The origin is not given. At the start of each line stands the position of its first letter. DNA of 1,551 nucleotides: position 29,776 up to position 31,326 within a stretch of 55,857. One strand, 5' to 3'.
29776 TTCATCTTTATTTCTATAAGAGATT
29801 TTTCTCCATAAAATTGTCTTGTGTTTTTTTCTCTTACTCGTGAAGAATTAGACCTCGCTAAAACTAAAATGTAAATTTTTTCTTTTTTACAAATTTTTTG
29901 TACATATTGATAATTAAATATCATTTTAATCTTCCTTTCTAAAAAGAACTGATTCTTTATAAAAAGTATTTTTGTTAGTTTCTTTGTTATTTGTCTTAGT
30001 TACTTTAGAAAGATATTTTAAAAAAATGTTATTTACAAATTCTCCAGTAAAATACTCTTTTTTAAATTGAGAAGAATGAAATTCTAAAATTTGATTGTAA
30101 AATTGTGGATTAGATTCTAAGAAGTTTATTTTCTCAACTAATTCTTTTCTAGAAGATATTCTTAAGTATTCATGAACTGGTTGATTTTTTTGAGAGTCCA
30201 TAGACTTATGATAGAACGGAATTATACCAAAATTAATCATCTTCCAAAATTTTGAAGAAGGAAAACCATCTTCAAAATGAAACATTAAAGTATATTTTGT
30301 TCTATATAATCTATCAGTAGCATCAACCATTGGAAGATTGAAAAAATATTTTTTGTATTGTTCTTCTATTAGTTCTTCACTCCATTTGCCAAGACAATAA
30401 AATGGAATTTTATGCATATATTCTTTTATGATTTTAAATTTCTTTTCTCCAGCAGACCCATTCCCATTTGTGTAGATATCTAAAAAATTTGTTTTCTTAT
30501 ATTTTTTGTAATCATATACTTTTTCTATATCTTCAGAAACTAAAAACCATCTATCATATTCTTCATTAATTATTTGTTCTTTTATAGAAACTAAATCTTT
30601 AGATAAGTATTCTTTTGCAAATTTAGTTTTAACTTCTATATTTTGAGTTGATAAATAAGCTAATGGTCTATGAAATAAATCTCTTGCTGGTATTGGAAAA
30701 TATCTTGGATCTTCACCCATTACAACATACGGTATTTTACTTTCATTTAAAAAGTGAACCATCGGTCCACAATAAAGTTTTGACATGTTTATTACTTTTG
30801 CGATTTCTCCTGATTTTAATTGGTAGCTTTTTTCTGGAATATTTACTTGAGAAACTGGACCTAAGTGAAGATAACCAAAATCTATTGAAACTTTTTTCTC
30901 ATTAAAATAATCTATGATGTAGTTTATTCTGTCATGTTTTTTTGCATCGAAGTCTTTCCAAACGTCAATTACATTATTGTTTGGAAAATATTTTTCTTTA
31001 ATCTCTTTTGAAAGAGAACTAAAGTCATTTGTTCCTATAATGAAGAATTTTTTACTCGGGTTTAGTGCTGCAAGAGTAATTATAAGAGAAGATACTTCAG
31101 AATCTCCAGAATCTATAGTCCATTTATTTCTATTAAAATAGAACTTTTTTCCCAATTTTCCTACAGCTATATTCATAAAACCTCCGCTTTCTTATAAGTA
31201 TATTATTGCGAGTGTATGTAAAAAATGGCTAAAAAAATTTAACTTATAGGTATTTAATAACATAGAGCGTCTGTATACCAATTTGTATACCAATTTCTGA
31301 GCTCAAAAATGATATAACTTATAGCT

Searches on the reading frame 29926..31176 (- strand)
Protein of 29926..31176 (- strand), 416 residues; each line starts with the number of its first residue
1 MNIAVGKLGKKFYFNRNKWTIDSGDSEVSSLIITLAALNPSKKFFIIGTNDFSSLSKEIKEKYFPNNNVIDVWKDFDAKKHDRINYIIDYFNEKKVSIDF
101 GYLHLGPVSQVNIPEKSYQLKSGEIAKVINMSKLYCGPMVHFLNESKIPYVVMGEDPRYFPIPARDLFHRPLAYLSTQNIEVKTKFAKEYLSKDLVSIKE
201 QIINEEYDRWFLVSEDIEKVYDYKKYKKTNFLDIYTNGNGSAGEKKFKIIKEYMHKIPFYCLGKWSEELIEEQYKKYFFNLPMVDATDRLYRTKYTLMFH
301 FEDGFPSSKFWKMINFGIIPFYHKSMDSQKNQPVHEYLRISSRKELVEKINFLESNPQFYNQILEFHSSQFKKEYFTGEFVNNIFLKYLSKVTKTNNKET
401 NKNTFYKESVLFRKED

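Call 10: search_protein_families(library=pfam, proteins=[window:29926-31176:-], max_evalue=0.01)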
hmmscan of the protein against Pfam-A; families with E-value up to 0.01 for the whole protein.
window:29926-31176:- (416 aa): 0 families

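Call 26: search_solved_structures(query=window:29926-31176:-, max_evalue=1)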
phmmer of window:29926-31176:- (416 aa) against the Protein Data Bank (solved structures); distinct sequences matched with E-value up to 1: 4.
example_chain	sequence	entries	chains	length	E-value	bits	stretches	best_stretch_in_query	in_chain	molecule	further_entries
3enp_A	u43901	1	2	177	0.21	14.1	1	35-115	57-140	TP53RK-binding protein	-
7sza_B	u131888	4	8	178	0.21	14.1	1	35-115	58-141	EKC/KEOPS complex subunit TPRKB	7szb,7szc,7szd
6wqx_B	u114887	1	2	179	0.21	14.1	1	35-115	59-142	EKC/KEOPS complex subunit TPRKB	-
9fl9_A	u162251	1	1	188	0.23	13.9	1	35-115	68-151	EKC/KEOPS complex subunit TPRKB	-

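Call 28: search_protein_families(library=ncbifam, proteins=[window:29926-31176:-], max_evalue=0.01)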
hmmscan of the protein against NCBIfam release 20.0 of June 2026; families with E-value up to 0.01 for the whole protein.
window:29926-31176:- (416 aa): 0 families

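Call 29: search_protein_families(library=phrogs, proteins=[window:29926-31176:-], max_evalue=0.001)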
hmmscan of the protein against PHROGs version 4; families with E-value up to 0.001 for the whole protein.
window:29926-31176:- (416 aa): 0 families

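Call 38: find_related_loci(query=window:29926-31176:-, collection=viral_contigs, flank=10000)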
Query window:29926-31176:- (416 aa) in viral_contigs; peptide patterns used: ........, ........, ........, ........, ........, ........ (x = any residue, [..] = any of these).
14 stretches matched a pattern, but none encodes a relative of the query by tblastn (E <= 1e-3).

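Call 39: find_homologous_proteins(query=window:29926-31176:-, max_evalue=0.001)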
Query window:29926-31176:- (416 aa): 24 proteins with E <= 0.001 among 3459 candidates.
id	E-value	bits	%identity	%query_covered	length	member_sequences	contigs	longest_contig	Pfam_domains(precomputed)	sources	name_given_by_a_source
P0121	2.5e-277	938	100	100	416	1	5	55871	-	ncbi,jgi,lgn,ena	-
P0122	2.9e-155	536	58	100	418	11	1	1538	-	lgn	-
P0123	5.2e-128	446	49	99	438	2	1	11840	-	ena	-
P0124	1.7e-123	431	47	100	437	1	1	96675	-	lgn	-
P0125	4.8e-123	430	49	99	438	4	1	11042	-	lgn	-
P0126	2.9e-122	427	49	99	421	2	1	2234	-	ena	-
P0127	1.4e-121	425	49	99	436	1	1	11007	-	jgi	-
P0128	8.5e-112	393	47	100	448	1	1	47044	-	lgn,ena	-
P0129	1.2e-109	385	49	93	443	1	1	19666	-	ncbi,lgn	-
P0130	3.1e-108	381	46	99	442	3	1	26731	-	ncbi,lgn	-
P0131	1.5e-107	379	46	99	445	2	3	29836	-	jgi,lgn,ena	-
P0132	2.9e-107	378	46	100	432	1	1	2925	-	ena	-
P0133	5.0e-107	377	45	99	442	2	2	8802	-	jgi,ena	-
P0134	1.6e-106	375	46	94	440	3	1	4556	-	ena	-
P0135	1.2e-105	372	46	92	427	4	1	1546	-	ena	-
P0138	2.1e-68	250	36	100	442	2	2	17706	-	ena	-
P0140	4.6e-62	229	35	94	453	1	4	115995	-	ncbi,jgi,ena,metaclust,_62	metaclust:\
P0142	6.2e-48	182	32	93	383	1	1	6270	-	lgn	-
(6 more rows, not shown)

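Call 40: find_encoding_contigs(protein=P0128, flank=10000, max_places=1)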
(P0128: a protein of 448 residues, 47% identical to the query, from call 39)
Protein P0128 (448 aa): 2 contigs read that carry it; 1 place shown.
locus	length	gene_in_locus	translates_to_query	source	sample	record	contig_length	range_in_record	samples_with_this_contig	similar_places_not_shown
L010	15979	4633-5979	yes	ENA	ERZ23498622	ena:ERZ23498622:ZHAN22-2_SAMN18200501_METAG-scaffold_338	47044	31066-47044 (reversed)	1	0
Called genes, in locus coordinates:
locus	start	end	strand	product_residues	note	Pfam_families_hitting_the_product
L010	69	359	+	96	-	-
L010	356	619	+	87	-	-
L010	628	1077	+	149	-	-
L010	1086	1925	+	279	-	PF02511:Thy1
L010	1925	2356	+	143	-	-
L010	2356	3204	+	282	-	-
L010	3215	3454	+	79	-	-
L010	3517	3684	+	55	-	-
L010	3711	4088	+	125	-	-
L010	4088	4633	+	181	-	-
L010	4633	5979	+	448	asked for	-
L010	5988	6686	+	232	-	-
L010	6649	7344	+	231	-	PF00459:Inositol_P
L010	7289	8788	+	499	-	PF03102:NeuB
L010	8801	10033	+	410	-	PF00145:DNA_methylase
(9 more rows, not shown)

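Call 41: find_encoding_contigs(protein=P0124, flank=10000, max_places=1)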
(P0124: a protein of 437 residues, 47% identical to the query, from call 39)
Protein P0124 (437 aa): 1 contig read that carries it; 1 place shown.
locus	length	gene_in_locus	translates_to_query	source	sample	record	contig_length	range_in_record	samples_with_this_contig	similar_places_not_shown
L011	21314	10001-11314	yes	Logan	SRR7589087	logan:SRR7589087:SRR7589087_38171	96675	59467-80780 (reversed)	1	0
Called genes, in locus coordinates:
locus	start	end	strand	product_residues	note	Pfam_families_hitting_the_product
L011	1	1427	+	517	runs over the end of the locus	-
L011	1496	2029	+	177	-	-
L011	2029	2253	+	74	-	-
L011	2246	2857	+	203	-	-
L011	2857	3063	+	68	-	-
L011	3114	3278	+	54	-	-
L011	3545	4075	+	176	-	PF01844:HNH, PF14279:HNH_5 (weak)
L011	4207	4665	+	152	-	-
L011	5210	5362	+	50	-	-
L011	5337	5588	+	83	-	-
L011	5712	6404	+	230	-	-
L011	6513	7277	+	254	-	PF01966:HD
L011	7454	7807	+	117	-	PF03412:Peptidase_C39 (weak), PF13529:Peptidase_C39_2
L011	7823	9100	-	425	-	PF27229:SSO2105_N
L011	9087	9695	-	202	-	PF00239:Resolvase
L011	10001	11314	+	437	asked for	-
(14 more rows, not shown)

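Call 42: find_encoding_contigs(protein=P0140, flank=10000, max_places=1)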
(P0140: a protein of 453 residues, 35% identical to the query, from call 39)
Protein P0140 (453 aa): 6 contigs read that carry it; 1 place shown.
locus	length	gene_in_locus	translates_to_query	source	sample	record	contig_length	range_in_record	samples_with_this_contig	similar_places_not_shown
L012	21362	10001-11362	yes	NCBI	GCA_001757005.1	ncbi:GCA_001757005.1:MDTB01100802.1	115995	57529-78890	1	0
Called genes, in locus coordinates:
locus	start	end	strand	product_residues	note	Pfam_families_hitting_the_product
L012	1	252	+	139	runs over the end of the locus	PF03061:4HBT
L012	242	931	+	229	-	PF02511:Thy1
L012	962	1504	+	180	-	PF00856:SET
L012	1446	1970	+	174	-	PF00856:SET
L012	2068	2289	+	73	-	-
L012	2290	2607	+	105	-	-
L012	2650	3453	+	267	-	PF01149:Fapy_DNA_glyco, PF06831:H2TH, PF21025:Fapy_DNA_glyco_C (weak)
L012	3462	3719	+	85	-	-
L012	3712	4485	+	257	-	-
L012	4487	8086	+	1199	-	PF02811:PHP, PF07733:DNA_pol3_alpha, PF17657:DNA_pol3_finger, PF14579:HHH_6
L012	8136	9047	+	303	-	PF00303:Thymidylat_synt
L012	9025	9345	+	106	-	PF19905:DUF6378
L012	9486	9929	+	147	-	PF00692:dUTPase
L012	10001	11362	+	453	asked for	-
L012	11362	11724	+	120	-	PF00702:Hydrolase (faint), PF24694:LNS2_PITM1-3, PF25109:HAD_PNKP, PF03767:Acid_phosphat_B (weak)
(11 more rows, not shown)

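Call 43: find_encoding_contigs(protein=P0123, flank=10000, max_places=1)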
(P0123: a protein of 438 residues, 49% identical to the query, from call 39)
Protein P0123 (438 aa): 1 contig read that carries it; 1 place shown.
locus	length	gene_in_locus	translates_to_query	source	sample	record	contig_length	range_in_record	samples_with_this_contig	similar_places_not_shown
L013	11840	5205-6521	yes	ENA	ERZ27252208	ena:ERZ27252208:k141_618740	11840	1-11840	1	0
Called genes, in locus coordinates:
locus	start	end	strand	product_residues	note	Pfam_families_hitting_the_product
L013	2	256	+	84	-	?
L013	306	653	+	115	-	PF03646:FlaG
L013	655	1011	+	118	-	PF02561:FliS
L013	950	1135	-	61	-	-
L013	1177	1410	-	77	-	-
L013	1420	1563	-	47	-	-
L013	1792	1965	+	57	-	-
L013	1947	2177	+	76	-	-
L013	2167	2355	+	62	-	-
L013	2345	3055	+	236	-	PF02511:Thy1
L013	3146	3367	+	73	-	-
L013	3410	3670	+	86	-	-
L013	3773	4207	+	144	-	PF00011:HSP20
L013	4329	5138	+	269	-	-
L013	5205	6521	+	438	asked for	-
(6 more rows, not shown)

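Call 55: predict_structure(alignment_id=A2)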
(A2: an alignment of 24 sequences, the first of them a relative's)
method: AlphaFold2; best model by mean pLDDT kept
length: 416 residues; sequences in the alignment: 24
mean_pLDDT: 90.0   pTM: 0.89
mean pLDDT of the five models: 90.0, 90.1, 90.0, 88.9, 88.6
residues with pLDDT >= 90: 287; 70-90: 107; 50-70: 17; < 50: 5
segments of 3 or more residues with pLDDT < 50: 22-24
pLDDT, mean of each block of 10 residues (from residue 1): 94 83 70 95 96 94 94 95 96 97 84 80 83 88 97 89 90 94 92 92 94 91 95 92 92 85 91 91 81 95 86 96 91 95 95 98 97 94 95 75 77 61
secondary structure, 60 per line:
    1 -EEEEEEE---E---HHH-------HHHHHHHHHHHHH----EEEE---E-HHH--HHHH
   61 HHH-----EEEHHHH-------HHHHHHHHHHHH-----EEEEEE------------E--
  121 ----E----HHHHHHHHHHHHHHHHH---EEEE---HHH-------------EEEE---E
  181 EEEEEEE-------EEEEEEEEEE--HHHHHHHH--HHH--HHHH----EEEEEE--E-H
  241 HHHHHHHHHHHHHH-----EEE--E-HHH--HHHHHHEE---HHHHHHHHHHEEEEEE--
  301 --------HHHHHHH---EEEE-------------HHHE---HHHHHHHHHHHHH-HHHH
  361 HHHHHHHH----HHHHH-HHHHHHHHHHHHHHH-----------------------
elements in order: E2-8 H26-38 E43-46 H57-63 E69-71 H72-75 H83-94 E100-105 H130-146 E150-153 E173-176 E180-187 E195-204 H207-214 H222-225 E230-235 H240-254 E260-262 H272-277 H283-292 E293-298 H309-315 E319-322 H343-355 H357-368 H373-377 H379-393

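Call 57: fold_search(model_id=the predicted structure, library=pdb)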
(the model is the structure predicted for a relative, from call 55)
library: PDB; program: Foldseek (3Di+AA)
matches with E <= 10: 1240; with E <= 0.001: 62
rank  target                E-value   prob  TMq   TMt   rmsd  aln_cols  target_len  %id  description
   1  1j39                  1.6e-07  1.00  0.49  0.57   8.2       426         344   13  Crystal Structure of T4 phage BGT in complex with its UDP-glucose substrate (released 2003-08-19)
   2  1nzd                  2.9e-07  1.00  0.48  0.55   8.1       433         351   13  T4 phage BGT-D100A mutant in complex with UDP-glucose: Form I (released 2003-09-09)
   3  1bgt                  2.9e-07  1.00  0.46  0.56   8.0       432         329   11  CRYSTAL STRUCTURE OF THE DNA MODIFYING ENZYME BETA-GLUCOSYLTRANSFERASE IN THE PRESENCE AND ABSENCE OF THE SUBSTRATE URID (released 1994-09-30)
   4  1qkj                  3.4e-07  1.00  0.50  0.58   7.8       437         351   13  T4 Phage B-Glucosyltransferase, Substrate Binding and Proposed Catalytic Mechanism (released 1999-07-28)
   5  3c48_A                4.7e-07  1.00  0.33  0.34  12.5       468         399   10  Structure of the retaining glycosyltransferase MshA: The first step in mycothiol biosynthesis. Organism: Corynebacteri (released 2008-03-25)
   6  3mbo_A                8.3e-07  1.00  0.51  0.56   7.8       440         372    8  Crystal Structure of the Glycosyltransferase BaBshA bound with UDP and L-malate (released 2010-09-29)
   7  2jjm_A                8.8e-07  1.00  0.52  0.59   7.2       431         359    8  Crystal Structure of a family GT4 glycosyltransferase from Bacillus anthracis ORF BA1558. (released 2008-08-05)
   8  1c3j                  9.3e-07  1.00  0.48  0.58   7.7       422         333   13  T4 PHAGE BETA-GLUCOSYLTRANSFERASE: SUBSTRATE BINDING AND PROPOSED CATALYTIC MECHANISM (released 1999-08-09)
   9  1bgu                  1.2e-06  1.00  0.48  0.58   8.1       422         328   12  CRYSTAL STRUCTURE OF THE DNA MODIFYING ENZYME BETA-GLUCOSYLTRANSFERASE IN THE PRESENCE AND ABSENCE OF THE SUBSTRATE URID (released 1994-10-15)
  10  7mi0                  1.6e-06  1.00  0.46  0.49   8.2       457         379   10  Crystal Structure of Glycosyltransferase from Rickettsia africae ESF-5 (released 2021-04-28)
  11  4xso_A                3.0e-06  1.00  0.49  0.54   8.0       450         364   10  Crystal structure of apo-form Alr3699/HepE from Anabaena sp. strain PCC 7120 (released 2016-01-13)
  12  3mbo_C                3.9e-06  1.00  0.48  0.53   8.1       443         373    8  Crystal Structure of the Glycosyltransferase BaBshA bound with UDP and L-malate (released 2010-09-29)
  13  6d9t                  3.9e-06  1.00  0.49  0.54   8.5       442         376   11  BshA from Staphylococcus aureus complexed with UDP (released 2019-05-08)
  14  3mbo_D                4.9e-06  1.00  0.50  0.55   8.3       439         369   10  Crystal Structure of the Glycosyltransferase BaBshA bound with UDP and L-malate (released 2010-09-29)
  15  4xsu_A                8.1e-06  1.00  0.49  0.54   7.9       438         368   10  Crystal structure of Anabaena Alr3699/HepE in complex with UDP and glucose (released 2016-01-13)
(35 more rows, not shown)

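Call 90: find_encoding_contigs(protein=P0131, flank=10000, max_places=1)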
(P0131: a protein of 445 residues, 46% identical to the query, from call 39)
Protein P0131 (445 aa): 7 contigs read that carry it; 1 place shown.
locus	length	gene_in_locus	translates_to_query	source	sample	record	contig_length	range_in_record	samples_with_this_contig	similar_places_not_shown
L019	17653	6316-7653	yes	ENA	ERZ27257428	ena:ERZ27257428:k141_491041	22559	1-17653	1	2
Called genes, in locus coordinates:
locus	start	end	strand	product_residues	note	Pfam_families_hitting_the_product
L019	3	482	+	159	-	?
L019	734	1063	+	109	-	-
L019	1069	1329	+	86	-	-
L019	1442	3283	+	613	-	PF02518:HATPase_c, PF00204:DNA_gyraseB, PF01751:Toprim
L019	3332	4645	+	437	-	PF00521:DNA_topoisoIV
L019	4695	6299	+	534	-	PF02919:Topoisom_I_N, PF01028:Topoisom_I, PF14370:Topo_C_assoc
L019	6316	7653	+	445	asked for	-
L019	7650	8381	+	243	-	PF02348:CTP_transf_3, PF12804:NTP_transf_3 (weak)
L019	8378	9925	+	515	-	PF00682:HMGL-like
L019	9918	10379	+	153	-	PF00702:Hydrolase (faint)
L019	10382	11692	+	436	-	PF00145:DNA_methylase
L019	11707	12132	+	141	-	PF00293:NUDIX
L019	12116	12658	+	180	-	PF02223:Thymidylate_kin (faint)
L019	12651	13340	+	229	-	PF00303:Thymidylat_synt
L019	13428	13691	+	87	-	-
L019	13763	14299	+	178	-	PF08281:Sigma70_r4_2 (weak), PF00196:GerE (weak)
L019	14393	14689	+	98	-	-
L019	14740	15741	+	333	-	-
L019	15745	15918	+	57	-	-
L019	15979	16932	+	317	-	-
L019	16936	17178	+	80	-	-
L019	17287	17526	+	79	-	-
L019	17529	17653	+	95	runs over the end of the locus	PF22277:EncFtn-like (faint), PF09537:DUF2383 (weak), PF02915:Rubrerythrin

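Call 91: find_encoding_contigs(protein=P0130, flank=10000, max_places=1)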
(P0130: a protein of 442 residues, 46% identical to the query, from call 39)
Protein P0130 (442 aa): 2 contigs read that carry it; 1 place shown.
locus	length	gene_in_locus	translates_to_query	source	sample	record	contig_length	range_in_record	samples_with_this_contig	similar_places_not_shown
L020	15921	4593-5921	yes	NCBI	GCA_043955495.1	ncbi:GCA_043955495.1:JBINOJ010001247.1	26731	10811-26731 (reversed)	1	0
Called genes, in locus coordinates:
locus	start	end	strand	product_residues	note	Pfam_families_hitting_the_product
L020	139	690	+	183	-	-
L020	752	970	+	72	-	-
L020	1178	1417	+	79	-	-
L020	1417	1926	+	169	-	PF00692:dUTPase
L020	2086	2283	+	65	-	-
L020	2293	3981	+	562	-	PF02919:Topoisom_I_N, PF01028:Topoisom_I, PF14370:Topo_C_assoc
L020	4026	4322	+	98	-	-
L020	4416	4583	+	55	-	-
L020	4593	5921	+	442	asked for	-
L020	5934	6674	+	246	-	PF02348:CTP_transf_3, PF12804:NTP_transf_3 (weak)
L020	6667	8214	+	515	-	PF00682:HMGL-like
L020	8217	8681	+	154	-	PF00702:Hydrolase (faint), PF08282:Hydrolase_3 (faint)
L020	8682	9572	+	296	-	PF22945:LEM-3_GIY-YIG (weak)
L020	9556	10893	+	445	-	PF00145:DNA_methylase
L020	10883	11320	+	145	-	PF00293:NUDIX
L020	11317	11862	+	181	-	-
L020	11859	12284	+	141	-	PF00383:dCMP_cyt_deam_1, PF14437:MafB19-deam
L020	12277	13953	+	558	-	PF00303:Thymidylat_synt, PF01079:Hint (weak), PF07591:PT-HINT (faint), PF14890:Intein_splicing, PF13392:HNH_3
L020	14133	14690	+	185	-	-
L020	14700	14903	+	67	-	-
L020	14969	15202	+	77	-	-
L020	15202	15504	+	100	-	-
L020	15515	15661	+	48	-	-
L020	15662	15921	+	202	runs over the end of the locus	-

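Call 101: fold_search(model_id=the predicted structure, library=viral)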
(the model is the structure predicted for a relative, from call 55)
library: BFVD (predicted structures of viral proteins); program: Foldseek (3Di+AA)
matches with E <= 10: 537; with E <= 0.001: 42
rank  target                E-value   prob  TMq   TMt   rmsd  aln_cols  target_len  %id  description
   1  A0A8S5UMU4            7.9e-29  1.00  0.79  0.84   2.8       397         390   25  Uncharacterized protein [Myoviridae sp. ctCo31]
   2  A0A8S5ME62            4.2e-25  1.00  0.81  0.73   4.7       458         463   17  DNA beta-glucosyltransferase [Siphoviridae sp. ctYh54]
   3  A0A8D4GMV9            1.3e-09  1.00  0.58  0.63   6.6       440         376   14  (no name in the UniProt tables at hand)
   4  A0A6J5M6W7            3.3e-07  1.00  0.46  0.58   7.8       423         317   11  Glycosyl transferases group 1 [uncultured Caudovirales phage]
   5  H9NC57                3.7e-07  1.00  0.49  0.53   8.5       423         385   10  (no name in the UniProt tables at hand)
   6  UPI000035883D         1.1e-06  1.00  0.53  0.61   7.7       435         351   14  (no name look-up for this kind of identifier)
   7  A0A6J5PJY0            1.1e-05  1.00  0.40  0.33   8.9       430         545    9  Acylneuraminate cytidylyltransferase [uncultured Caudovirales phage]
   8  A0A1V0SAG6            1.1e-05  1.00  0.38  0.28  11.8       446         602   11  Glycosyl transferase family 1 domain-containing protein [Catovirus CTV1]
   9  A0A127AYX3            1.1e-05  1.00  0.47  0.50   8.5       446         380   10  Glycosyltransferase [Bacillus phage SP-15]
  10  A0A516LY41            1.1e-05  1.00  0.49  0.50  10.0       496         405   10  (no name in the UniProt tables at hand)
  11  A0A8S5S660            1.3e-05  1.00  0.43  0.61   8.9       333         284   13  Uncharacterized protein [Podoviridae sp. ctsUe5]
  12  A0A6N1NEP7            1.4e-05  1.00  0.39  0.44  10.1       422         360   10  Putative glycosyltransferase [Tupanvirus deep ocean]
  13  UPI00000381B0         1.6e-05  1.00  0.45  0.40   9.6       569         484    8  (no name look-up for this kind of identifier)
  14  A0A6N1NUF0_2          2.1e-05  1.00  0.48  0.26   8.0       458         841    8  Glycosyltransferases group 1 [Tupanvirus soda lake]
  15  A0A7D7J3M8            2.1e-05  1.00  0.47  0.50   7.6       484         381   10  (no name in the UniProt tables at hand)
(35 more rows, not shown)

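Call 105: search_protein_representatives(alignment_id=A2)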
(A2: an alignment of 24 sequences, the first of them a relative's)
Query: 24 sequences, 428 profile positions. Proteins with E-value up to 0.001 (for the whole library): 685; up to 1e-10: 472; up to 1e-30: 236. The best 150 are listed.
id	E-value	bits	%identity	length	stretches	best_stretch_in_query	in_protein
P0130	1.3e-184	630.6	-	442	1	1-424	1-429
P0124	1.7e-176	603.8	-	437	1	1-425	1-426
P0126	1.6e-163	561.1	-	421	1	1-417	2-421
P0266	7.8e-136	469.9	-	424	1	1-407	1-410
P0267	2.2e-134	465.1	-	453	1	1-423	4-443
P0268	8.4e-134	463.2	-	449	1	1-423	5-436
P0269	2.6e-128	445.1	-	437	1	1-421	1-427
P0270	1.3e-127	442.7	-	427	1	1-394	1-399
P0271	4.0e-127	441.2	-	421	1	1-402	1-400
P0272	1.1e-124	433.1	-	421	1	2-401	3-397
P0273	4.6e-124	431.1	-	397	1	2-400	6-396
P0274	6.9e-121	420.6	-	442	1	1-424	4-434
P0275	1.1e-117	410.0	-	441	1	1-427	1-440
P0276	4.7e-116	404.7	-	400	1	4-396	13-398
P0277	8.1e-116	403.9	-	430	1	2-421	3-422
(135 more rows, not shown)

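Call 106: find_encoding_contigs(protein=P0138, flank=10000, max_places=1)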
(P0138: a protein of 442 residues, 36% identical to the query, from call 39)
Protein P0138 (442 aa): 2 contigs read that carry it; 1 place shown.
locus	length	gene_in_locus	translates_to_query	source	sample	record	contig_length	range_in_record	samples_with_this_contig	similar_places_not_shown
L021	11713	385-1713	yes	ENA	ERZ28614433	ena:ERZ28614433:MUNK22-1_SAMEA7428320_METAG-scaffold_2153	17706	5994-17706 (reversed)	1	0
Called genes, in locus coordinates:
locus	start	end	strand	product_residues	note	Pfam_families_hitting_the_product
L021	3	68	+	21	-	?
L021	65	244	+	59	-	-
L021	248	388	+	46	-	-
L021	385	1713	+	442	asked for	-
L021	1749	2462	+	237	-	PF00459:Inositol_P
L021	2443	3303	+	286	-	PF03102:NeuB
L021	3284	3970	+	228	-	PF02348:CTP_transf_3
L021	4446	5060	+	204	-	-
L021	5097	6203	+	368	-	PF00154:RecA_N, PF21134:T4_UVSX_C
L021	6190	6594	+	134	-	-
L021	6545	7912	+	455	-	PF13481:AAA_25 (weak), PF03796:DnaB_C, PF06745:ATPase (weak)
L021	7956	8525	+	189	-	-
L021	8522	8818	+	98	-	-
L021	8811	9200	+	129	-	PF20274:cREC_REC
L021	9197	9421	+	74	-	-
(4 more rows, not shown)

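Call 107: find_encoding_contigs(protein=P0129, flank=10000, max_places=1)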
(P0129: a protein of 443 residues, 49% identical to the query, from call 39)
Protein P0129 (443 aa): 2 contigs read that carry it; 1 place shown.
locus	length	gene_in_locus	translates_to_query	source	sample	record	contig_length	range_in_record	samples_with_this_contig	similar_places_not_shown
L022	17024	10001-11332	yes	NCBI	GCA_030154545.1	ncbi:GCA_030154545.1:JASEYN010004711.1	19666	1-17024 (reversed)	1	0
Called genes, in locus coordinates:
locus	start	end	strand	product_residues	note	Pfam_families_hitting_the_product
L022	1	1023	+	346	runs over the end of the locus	-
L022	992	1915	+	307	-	PF14890:Intein_splicing (faint), PF00154:RecA_N, PF21096:RecA_C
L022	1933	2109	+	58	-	-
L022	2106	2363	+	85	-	-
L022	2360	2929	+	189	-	PF21448:DNMK (faint)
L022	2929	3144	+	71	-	PF00462:Glutaredoxin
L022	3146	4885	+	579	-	PF13597:NRDD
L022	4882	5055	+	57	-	PF13597:NRDD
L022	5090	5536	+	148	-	-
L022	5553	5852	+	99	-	-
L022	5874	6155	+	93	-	-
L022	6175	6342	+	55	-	-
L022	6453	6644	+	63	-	-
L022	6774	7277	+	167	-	PF00692:dUTPase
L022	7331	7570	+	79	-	-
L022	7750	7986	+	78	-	-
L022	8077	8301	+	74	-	-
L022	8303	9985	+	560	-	PF02919:Topoisom_I_N, PF01028:Topoisom_I, PF14370:Topo_C_assoc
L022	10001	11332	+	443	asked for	-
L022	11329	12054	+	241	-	PF02348:CTP_transf_3, PF12804:NTP_transf_3 (faint)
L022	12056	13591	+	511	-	PF00682:HMGL-like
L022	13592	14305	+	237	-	PF00145:DNA_methylase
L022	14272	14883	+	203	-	-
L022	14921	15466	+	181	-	-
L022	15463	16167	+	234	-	PF00303:Thymidylat_synt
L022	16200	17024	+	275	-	?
